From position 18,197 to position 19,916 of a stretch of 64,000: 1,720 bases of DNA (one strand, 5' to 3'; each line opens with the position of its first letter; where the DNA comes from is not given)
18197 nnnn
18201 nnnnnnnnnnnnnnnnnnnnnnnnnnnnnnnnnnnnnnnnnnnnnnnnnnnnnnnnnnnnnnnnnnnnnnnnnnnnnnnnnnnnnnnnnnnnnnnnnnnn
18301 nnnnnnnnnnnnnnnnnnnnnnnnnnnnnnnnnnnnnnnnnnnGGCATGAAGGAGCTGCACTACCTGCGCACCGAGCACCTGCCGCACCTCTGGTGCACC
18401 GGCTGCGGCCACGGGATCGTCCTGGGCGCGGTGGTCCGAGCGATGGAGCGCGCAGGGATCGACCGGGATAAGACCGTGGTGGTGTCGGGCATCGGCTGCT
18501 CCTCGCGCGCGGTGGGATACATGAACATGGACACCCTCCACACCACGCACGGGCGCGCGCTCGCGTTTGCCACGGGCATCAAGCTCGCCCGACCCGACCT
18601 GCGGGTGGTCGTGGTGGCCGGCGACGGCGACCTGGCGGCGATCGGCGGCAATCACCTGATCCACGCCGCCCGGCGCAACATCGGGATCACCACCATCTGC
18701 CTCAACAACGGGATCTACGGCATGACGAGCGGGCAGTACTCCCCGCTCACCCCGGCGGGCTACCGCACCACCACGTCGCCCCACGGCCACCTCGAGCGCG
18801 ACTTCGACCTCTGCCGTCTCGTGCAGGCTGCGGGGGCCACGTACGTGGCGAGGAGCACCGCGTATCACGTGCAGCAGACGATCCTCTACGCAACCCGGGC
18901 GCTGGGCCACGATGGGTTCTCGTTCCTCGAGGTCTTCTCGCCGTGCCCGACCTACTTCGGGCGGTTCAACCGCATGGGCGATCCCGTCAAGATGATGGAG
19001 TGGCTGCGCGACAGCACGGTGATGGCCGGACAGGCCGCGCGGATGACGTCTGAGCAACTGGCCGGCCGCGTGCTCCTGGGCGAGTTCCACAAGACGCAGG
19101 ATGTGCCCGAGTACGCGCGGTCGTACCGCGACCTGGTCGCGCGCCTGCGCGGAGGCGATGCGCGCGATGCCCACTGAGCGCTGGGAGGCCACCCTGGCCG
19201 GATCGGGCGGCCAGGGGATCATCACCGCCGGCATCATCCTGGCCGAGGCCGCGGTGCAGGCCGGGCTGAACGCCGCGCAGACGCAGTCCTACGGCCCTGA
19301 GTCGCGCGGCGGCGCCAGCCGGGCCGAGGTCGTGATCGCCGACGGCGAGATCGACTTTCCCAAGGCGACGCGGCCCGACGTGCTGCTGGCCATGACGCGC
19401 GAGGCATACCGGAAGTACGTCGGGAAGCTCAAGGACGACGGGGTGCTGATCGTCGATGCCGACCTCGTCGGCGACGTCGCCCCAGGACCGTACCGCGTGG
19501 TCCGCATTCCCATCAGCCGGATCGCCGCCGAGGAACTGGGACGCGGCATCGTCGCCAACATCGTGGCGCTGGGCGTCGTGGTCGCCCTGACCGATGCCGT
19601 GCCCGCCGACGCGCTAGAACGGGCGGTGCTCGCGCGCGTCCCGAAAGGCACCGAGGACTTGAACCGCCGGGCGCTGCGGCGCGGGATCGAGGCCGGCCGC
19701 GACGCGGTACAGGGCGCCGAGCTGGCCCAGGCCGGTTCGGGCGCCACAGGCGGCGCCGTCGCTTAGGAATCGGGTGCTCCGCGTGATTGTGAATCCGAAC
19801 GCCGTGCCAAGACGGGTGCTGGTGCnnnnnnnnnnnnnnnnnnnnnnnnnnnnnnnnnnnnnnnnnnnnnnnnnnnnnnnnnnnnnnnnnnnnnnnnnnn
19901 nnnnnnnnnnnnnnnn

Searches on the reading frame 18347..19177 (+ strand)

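Call 29: search_protein_families(library=pfam, proteins=[window:18347-19177:+])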
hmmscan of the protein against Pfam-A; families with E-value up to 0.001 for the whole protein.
window:18347-19177:+ (276 aa): 1 family
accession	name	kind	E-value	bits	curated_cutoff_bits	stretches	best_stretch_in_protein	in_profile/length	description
PF02775.26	TPP_enzyme_C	-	5.8e-34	117.5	21.9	1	49-196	2-151/151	Thiamine pyrophosphate enzyme, C-terminal TPP binding domain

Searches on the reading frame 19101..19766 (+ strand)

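Call 29: search_protein_families(library=pfam, proteins=[window:19101-19766:+])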
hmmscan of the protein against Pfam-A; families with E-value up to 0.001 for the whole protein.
window:19101-19766:+ (221 aa): 1 family
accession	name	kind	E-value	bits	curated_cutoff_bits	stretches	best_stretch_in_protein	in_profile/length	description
PF01558.24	POR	-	1.9e-37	129.5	27.4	1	36-197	1-173/173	Pyruvate ferredoxin/flavodoxin oxidoreductase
